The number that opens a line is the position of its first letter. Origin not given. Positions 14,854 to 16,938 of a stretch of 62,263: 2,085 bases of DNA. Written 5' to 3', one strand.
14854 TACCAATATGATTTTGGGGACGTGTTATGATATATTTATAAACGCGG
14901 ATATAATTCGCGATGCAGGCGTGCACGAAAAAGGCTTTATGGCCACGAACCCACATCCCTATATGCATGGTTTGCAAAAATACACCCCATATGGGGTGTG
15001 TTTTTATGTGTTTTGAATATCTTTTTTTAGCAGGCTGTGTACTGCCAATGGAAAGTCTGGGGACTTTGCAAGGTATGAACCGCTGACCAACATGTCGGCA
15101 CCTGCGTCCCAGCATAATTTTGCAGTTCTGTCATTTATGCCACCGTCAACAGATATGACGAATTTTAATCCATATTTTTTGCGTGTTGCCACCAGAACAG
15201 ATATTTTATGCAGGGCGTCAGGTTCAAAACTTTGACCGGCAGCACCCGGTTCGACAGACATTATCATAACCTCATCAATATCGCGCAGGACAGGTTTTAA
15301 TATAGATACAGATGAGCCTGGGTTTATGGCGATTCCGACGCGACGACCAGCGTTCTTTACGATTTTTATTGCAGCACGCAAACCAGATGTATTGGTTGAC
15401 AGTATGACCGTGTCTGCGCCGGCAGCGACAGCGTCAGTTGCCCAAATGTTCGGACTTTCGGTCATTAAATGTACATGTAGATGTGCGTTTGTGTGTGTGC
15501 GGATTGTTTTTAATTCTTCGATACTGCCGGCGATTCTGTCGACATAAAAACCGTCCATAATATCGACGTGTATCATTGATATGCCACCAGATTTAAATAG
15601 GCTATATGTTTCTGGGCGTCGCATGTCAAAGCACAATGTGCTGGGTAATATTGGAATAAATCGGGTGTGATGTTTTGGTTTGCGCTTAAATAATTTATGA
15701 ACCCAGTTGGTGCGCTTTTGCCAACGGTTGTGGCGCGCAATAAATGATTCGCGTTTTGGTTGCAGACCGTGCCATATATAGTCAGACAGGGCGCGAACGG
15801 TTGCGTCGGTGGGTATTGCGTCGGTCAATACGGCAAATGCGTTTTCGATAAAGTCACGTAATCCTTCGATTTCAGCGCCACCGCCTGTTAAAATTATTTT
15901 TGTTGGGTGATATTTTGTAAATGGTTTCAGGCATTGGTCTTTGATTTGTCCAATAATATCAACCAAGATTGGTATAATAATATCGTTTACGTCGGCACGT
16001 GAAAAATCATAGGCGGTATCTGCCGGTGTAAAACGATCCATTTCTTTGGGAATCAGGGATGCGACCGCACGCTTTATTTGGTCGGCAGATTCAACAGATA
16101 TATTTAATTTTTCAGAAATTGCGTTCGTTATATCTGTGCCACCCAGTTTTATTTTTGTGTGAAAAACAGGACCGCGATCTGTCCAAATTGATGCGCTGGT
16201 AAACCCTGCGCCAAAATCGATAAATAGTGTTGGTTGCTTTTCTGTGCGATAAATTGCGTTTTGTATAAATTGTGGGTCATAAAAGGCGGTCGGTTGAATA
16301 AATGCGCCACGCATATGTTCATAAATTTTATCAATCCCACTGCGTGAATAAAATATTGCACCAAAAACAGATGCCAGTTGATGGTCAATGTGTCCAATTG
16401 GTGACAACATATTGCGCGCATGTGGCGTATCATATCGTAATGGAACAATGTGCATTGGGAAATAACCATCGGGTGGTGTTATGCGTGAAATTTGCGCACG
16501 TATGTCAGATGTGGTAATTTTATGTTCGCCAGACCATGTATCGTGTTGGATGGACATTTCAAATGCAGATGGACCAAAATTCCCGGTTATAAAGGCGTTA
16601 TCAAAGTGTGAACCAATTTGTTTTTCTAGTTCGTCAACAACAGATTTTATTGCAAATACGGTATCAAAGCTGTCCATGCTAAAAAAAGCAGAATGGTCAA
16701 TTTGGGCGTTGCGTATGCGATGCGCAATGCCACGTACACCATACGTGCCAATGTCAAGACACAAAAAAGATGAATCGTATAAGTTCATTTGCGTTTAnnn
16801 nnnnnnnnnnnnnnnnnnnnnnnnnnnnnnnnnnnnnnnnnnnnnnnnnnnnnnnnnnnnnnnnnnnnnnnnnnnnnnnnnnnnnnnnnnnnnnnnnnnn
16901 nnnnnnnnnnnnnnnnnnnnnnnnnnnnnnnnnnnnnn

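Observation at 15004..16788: In-frame fusion of FtsA to a complete ribulose-phosphate 3-epimerase domain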

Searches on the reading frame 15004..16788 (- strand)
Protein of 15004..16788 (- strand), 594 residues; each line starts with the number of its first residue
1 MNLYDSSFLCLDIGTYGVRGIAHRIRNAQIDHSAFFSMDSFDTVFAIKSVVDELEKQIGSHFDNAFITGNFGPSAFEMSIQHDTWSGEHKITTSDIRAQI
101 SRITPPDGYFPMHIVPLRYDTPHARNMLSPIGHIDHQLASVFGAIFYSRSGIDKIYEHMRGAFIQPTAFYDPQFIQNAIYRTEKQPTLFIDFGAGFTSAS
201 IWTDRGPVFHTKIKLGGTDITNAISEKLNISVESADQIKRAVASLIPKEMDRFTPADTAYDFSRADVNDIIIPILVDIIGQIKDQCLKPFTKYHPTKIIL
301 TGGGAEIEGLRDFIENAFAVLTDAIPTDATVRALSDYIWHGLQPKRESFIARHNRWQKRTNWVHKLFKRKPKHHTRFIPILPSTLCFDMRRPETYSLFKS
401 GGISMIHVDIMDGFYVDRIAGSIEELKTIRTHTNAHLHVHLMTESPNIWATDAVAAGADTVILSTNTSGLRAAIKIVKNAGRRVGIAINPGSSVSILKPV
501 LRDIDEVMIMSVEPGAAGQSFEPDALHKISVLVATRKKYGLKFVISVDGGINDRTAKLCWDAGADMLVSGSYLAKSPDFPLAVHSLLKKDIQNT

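Call 3: search_protein_families(library=pfam, proteins=[window:15004-16788:-], max_evalue=0.1)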
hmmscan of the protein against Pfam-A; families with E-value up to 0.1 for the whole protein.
window:15004-16788:- (594 aa): 6 families
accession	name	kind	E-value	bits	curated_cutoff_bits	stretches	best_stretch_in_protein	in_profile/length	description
PF00834.25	Ribul_P_3_epim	-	3.5e-42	144.5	21.1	1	393-573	16-197/198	Ribulose-phosphate 3 epimerase family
PF14450.12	FtsA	-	3.2e-11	44.1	31.8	1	189-318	2-103/127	Cell division protein FtsA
PF11104.14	PilM_2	-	3.4e-07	29.9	27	1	188-241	183-236/340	Type IV pilus assembly protein PilM;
PF06723.19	MreB_Mbl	-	1.1e-05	24.8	27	1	183-322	143-301/327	MreB/Mbl protein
PF08841.16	DDR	-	0.0094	15.5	24.6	1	184-241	132-190/328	Diol dehydratase reactivase ATPase-like domain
PF01729.25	QRPTase_C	-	0.074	13.2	23.1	0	528-576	113-161/169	Quinolinate phosphoribosyl transferase, C-terminal domain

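Call 4: search_protein_families(library=ncbifam, proteins=[window:15004-16788:-], max_evalue=0.1)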
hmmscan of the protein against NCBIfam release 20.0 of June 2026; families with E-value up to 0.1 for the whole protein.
window:15004-16788:- (594 aa): 22 families
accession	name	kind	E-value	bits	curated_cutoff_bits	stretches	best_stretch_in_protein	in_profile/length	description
NF004076.0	PRK05581.1-4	subfamily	6e-53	179.3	165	1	381-582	8-211/221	ribulose-phosphate 3-epimerase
TIGR01163.1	rpe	equivalog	7.6e-45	152.9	212.6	1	395-586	18-210/211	ribulose-phosphate 3-epimerase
NF007266.0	PRK09722.1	equivalog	4.3e-39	134.3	271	1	380-571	5-198/230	D-allulose 6-phosphate 3-epimerase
NF005944.0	PRK08005.1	equivalog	1.2e-16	60.6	376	1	402-580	26-201/210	ribulose-phosphate 3 epimerase family protein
TIGR01174.1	ftsA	equivalog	1.2e-15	57.5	175.85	1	43-320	49-340/371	cell division protein FtsA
NF005986.0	PRK08091.1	equivalog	3.3e-14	53.4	264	1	400-579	36-216/229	ribulose-phosphate 3-epimerase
TIGR01175.1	pilM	subfamily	5.4e-10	38.8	133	1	181-323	183-311/348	type IV pilus assembly protein PilM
NF045709.1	Amuc_1101_fam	equivalog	1.7e-09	37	650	1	179-241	172-233/608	Amuc_1101 family PilM-like pilus complex protein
NF011660.0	PRK15080.1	equivalog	9.6e-05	21.7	182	1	189-241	145-197/277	ethanolamine utilization protein EutJ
NF010658.0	PRK14057.1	equivalog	0.0002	21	530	1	405-575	48-226/254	epimerase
NF005442.0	PRK07028.1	equivalog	0.00024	19.8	593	1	453-582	77-202/430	bifunctional hexulose-6-phosphate synthase/ribonuclease regulator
TIGR03128.2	RuMP_HxlA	equivalog_domain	0.00042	20.1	200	1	450-578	68-193/205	3-hexulose-6-phosphate synthase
NF010539.0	PRK13927.1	subfamily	0.00049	19.1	293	1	183-319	149-305/339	rod shape-determining protein MreB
TIGR02529.1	EutJ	subfamily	0.0012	18.3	152.1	1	189-241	112-164/239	ethanolamine utilization protein EutJ family protein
NF041755.1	RuMP_HxlAB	equivalog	0.0019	17.2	500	1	448-577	71-197/391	bifunctional 3-hexulose-6-phosphate synthase/6-phospho-3-hexuloisomerase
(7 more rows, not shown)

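Call 8: find_homologous_proteins(query=window:15004-16788:-, max_evalue=0.00001)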
Query window:15004-16788:- (594 aa): 830 proteins with E <= 0.00001 among 8000 candidates; the best 120 are listed.
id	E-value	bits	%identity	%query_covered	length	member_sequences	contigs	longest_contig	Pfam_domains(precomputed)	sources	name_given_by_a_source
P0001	0.0e+0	1359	100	100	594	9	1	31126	PF06723.20,PF14450.13,PF00834.26,PF11104.15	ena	-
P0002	0.0e+0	1097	79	99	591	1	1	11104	PF14450.13,PF00834.26,PF11104.15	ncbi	-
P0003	0.0e+0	1091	78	100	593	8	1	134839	PF14450.13,PF00834.26,PF11104.15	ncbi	-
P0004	0.0e+0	1090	79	99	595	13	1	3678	PF14450.13,PF00834.26,PF11104.15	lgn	-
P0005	0.0e+0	1089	78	99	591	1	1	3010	PF14450.13,PF00834.26,PF11104.15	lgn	-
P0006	0.0e+0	1089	79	99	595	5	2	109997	PF14450.13,PF00834.26,PF11104.15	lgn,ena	-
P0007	0.0e+0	1086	78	99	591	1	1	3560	PF14450.13,PF00834.26,PF11104.15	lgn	-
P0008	0.0e+0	1081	78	100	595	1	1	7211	PF14450.13,PF00834.26,PF11104.15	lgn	-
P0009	0.0e+0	1078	77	99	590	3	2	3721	PF06723.20,PF14450.13,PF00834.26,PF11104.15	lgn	-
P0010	0.0e+0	1078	77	99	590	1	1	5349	PF06723.20,PF14450.13,PF00834.26,PF11104.15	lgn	-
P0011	0.0e+0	1070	78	99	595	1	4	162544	PF14450.13,PF00834.26,PF11104.15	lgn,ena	-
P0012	0.0e+0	1067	77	99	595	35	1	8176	PF14450.13,PF00834.26,PF11104.15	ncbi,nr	ncbi:MAG: ribulose-phosphate 3-epimerase [Pseudomonadota bacterium]|nr:ribulose-phosphate 3-epimeras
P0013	0.0e+0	1063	76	99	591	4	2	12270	PF14450.13,PF00834.26,PF11104.15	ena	-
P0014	0.0e+0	1062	77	99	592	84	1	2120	PF14450.13,PF00834.26,PF11104.15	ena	-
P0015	0.0e+0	1060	77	99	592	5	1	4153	PF14450.13,PF00834.26,PF11104.15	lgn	-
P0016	0.0e+0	1058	76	100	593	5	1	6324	PF14450.13,PF00834.26,PF11104.15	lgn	-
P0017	0.0e+0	1058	77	100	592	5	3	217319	PF14450.13,PF00834.26,PF11104.15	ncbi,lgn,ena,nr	ncbi:MAG: ribulose-phosphate 3-epimerase [Alphaproteobacteria bacterium]|nr:ribulose-phosphate 3-epi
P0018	0.0e+0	1056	76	99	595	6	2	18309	PF14450.13,PF00834.26,PF11104.15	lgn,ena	-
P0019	0.0e+0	1055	77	99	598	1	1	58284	PF14450.13,PF00834.26,PF11104.15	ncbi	-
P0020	0.0e+0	1054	75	99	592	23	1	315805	PF14450.13,PF00834.26,PF11104.15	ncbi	-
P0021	0.0e+0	1053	78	98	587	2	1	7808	PF14450.13,PF00834.26,PF11104.15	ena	-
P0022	0.0e+0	1049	75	100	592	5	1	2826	PF06723.20,PF14450.13,PF00834.26,PF11104.15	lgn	-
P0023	0.0e+0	1048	76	99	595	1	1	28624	PF14450.13,PF00834.26,PF11104.15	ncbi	-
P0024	0.0e+0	1047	76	99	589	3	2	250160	PF06723.20,PF14450.13,PF00834.26,PF11104.15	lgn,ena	-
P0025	0.0e+0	1045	74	99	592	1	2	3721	PF14450.13,PF00834.26,PF11104.15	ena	-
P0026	0.0e+0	1045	76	99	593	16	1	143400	PF06723.20,PF14450.13,PF00834.26,PF11104.15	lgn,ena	-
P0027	0.0e+0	1045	75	99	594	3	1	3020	PF14450.13,PF00834.26,PF11104.15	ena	-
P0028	0.0e+0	1045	77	98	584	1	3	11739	PF14450.13,PF00834.26,PF11104.15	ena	-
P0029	0.0e+0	1044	74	99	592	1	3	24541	PF14450.13,PF00834.26,PF11104.15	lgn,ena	-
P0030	0.0e+0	1044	74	99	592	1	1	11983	PF14450.13,PF00834.26,PF11104.15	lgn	-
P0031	0.0e+0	1044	74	99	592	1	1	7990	PF14450.13,PF00834.26,PF11104.15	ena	-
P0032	0.0e+0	1044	74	99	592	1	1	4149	PF14450.13,PF00834.26,PF11104.15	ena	-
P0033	0.0e+0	1044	74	99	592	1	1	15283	PF14450.13,PF00834.26,PF11104.15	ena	-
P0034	0.0e+0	1044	74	99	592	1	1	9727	PF14450.13,PF00834.26,PF11104.15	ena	-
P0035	0.0e+0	1044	74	99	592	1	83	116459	PF14450.13,PF00834.26,PF11104.15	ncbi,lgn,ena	-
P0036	0.0e+0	1043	74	99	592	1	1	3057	PF14450.13,PF00834.26,PF11104.15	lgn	-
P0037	0.0e+0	1043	74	99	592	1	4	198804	PF14450.13,PF00834.26,PF11104.15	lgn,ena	-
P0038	0.0e+0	1043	74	99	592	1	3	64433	PF14450.13,PF00834.26,PF11104.15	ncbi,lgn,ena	-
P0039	0.0e+0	1043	74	99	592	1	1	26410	PF14450.13,PF00834.26,PF11104.15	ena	-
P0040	0.0e+0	1043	74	99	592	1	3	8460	PF14450.13,PF00834.26,PF11104.15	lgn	-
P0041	0.0e+0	1043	73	99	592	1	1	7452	PF14450.13,PF00834.26,PF11104.15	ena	-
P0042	0.0e+0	1042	74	99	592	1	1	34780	PF14450.13,PF00834.26,PF11104.15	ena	-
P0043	0.0e+0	1042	74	99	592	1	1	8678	PF14450.13,PF00834.26,PF11104.15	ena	-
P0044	0.0e+0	1042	74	99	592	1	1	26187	PF14450.13,PF00834.26,PF11104.15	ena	-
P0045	0.0e+0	1042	73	99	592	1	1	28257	PF14450.13,PF00834.26,PF11104.15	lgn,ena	-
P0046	0.0e+0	1042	74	99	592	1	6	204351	PF14450.13,PF00834.26,PF11104.15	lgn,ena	-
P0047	0.0e+0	1042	74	99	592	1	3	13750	PF14450.13,PF00834.26,PF11104.15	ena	-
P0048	0.0e+0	1042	74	99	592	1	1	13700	PF14450.13,PF00834.26,PF11104.15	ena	-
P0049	0.0e+0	1041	74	99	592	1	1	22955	PF14450.13,PF00834.26,PF11104.15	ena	-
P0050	0.0e+0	1041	74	99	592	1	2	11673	PF14450.13,PF00834.26,PF11104.15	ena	-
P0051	0.0e+0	1041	73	99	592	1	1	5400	PF14450.13,PF00834.26,PF11104.15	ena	-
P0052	0.0e+0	1041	74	99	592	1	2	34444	PF14450.13,PF00834.26,PF11104.15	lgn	-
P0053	0.0e+0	1041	73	99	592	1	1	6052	PF14450.13,PF00834.26,PF11104.15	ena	-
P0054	0.0e+0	1041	74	99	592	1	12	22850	PF14450.13,PF00834.26,PF11104.15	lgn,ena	-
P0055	0.0e+0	1041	74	99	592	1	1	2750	PF14450.13,PF00834.26,PF11104.15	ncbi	-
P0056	0.0e+0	1041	74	99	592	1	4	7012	PF14450.13,PF00834.26,PF11104.15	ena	-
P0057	0.0e+0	1041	73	99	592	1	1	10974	PF14450.13,PF00834.26,PF11104.15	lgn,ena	-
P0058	0.0e+0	1041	74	99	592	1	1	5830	PF14450.13,PF00834.26,PF11104.15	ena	-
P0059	0.0e+0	1041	74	99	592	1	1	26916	PF14450.13,PF00834.26,PF11104.15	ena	-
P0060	0.0e+0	1040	73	99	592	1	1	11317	PF14450.13,PF00834.26,PF11104.15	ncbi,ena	-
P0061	0.0e+0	1040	74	99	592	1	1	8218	PF14450.13,PF00834.26,PF11104.15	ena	-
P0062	0.0e+0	1040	73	99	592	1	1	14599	PF14450.13,PF00834.26,PF11104.15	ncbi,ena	-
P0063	0.0e+0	1040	73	99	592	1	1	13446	PF14450.13,PF00834.26,PF11104.15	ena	-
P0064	0.0e+0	1040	73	99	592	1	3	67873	PF14450.13,PF00834.26,PF11104.15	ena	-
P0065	0.0e+0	1040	74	99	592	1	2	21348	PF14450.13,PF00834.26,PF11104.15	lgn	-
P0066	0.0e+0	1040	74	99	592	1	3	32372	PF14450.13,PF00834.26,PF11104.15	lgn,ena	-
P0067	0.0e+0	1040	74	99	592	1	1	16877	PF14450.13,PF00834.26,PF11104.15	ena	-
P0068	0.0e+0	1040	74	99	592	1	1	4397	PF14450.13,PF00834.26,PF11104.15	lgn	-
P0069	0.0e+0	1040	74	99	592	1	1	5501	PF14450.13,PF00834.26,PF11104.15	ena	-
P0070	0.0e+0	1040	74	99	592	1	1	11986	PF14450.13,PF00834.26,PF11104.15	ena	-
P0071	0.0e+0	1040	74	99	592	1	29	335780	PF14450.13,PF00834.26,PF11104.15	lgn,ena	-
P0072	0.0e+0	1039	73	99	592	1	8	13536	PF14450.13,PF00834.26,PF11104.15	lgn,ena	-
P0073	0.0e+0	1039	74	99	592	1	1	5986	PF14450.13,PF00834.26,PF11104.15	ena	-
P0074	0.0e+0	1039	73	99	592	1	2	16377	PF14450.13,PF00834.26,PF11104.15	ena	-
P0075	0.0e+0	1039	74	99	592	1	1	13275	PF14450.13,PF00834.26,PF11104.15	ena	-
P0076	0.0e+0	1039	74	99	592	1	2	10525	PF14450.13,PF00834.26,PF11104.15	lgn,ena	-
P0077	0.0e+0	1039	73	99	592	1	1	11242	PF14450.13,PF00834.26,PF11104.15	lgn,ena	-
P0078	0.0e+0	1039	73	99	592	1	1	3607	PF14450.13,PF00834.26,PF11104.15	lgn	-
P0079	0.0e+0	1039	74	99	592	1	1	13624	PF14450.13,PF00834.26,PF11104.15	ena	-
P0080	0.0e+0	1039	75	99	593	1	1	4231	PF14450.13,PF00834.26,PF11104.15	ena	-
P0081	0.0e+0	1039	73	99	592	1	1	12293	PF14450.13,PF00834.26,PF11104.15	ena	-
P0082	0.0e+0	1039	75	99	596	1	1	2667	PF14450.13,PF00834.26,PF11104.15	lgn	-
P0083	0.0e+0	1038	73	99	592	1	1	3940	PF14450.13,PF00834.26,PF11104.15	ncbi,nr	ncbi:MAG: ribulose-phosphate 3-epimerase [Alphaproteobacteria bacterium]|nr:ribulose-phosphate 3-epi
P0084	0.0e+0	1038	74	99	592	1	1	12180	PF14450.13,PF00834.26,PF11104.15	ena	-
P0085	0.0e+0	1038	73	99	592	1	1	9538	PF14450.13,PF00834.26,PF11104.15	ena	-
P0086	0.0e+0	1038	73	99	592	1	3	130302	PF14450.13,PF00834.26,PF11104.15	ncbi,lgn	-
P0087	0.0e+0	1038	74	99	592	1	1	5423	PF14450.13,PF00834.26,PF11104.15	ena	-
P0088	0.0e+0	1037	73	99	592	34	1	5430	PF14450.13,PF00834.26,PF11104.15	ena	-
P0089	0.0e+0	1037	74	99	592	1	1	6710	PF14450.13,PF00834.26,PF11104.15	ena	-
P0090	0.0e+0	1037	74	99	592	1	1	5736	PF14450.13,PF00834.26,PF11104.15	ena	-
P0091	0.0e+0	1037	73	99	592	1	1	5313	PF14450.13,PF00834.26,PF11104.15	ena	-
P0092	0.0e+0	1037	73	99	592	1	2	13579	PF14450.13,PF00834.26,PF11104.15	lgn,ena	-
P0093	0.0e+0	1037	73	99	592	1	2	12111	PF14450.13,PF00834.26,PF11104.15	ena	-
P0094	0.0e+0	1037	73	99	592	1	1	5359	PF14450.13,PF00834.26,PF11104.15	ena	-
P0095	0.0e+0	1037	73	99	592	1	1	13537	PF14450.13,PF00834.26,PF11104.15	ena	-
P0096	0.0e+0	1037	73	99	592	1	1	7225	PF14450.13,PF00834.26,PF11104.15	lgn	-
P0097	0.0e+0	1035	74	99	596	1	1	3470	PF14450.13,PF00834.26,PF11104.15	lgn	-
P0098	0.0e+0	1035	74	99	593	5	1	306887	PF06723.20,PF14450.13,PF00834.26,PF11104.15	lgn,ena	-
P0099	0.0e+0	1034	75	99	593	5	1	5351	PF14450.13,PF00834.26,PF11104.15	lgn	-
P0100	0.0e+0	1033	74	99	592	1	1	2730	PF14450.13,PF00834.26,PF11104.15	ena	-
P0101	0.0e+0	1032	75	99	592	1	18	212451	PF14450.13,PF00834.26,PF11104.15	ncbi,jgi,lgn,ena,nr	ncbi:MAG: ribulose-phosphate 3-epimerase [Alphaproteobacteria bacterium]|nr:ribulose-phosphate 3-epi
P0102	0.0e+0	1031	73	99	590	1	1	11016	PF14450.13,PF00834.26,PF11104.15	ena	-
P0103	0.0e+0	1031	73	99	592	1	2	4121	PF14450.13,PF00834.26,PF11104.15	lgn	-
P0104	0.0e+0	1031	74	100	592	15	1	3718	PF14450.13,PF00834.26,PF11104.15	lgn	-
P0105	0.0e+0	1030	74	99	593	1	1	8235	PF14450.13,PF00834.26,PF11104.15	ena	-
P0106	0.0e+0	1027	74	99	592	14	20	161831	PF14450.13,PF00834.26,PF11104.15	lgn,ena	-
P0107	0.0e+0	1027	74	99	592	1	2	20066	PF14450.13,PF00834.26,PF11104.15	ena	-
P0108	0.0e+0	1027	75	99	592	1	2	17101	PF14450.13,PF00834.26,PF11104.15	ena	-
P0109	0.0e+0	1026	73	100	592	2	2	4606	PF14450.13,PF00834.26,PF11104.15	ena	-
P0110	0.0e+0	1025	74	99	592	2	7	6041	PF14450.13,PF00834.26,PF11104.15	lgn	-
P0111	0.0e+0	1025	73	100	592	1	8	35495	PF14450.13,PF00834.26,PF11104.15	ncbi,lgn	-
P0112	0.0e+0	1024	74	99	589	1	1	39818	PF14450.13,PF00834.26,PF11104.15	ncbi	-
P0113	0.0e+0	1022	74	99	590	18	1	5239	PF06723.20,PF14450.13,PF00834.26,PF11104.15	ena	-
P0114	0.0e+0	1022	73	99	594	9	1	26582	PF14450.13,PF00834.26,PF11104.15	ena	-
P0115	0.0e+0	1020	74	99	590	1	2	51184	PF06723.20,PF14450.13,PF00834.26,PF11104.15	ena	-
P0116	0.0e+0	1019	74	99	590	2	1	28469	PF14450.13,PF00834.26,PF11104.15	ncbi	-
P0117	0.0e+0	1018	74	99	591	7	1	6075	PF14450.13,PF00834.26,PF11104.15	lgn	-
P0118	0.0e+0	1018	74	99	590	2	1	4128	PF06723.20,PF14450.13,PF00834.26,PF11104.15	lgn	-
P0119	0.0e+0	1017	74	99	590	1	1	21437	PF06723.20,PF14450.13,PF00834.26,PF11104.15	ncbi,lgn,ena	ncbi:MAG: ribulose-phosphate 3-epimerase [Alphaproteobacteria bacterium]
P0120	0.0e+0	1017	74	99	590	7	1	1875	PF14450.13,PF00834.26,PF11104.15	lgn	-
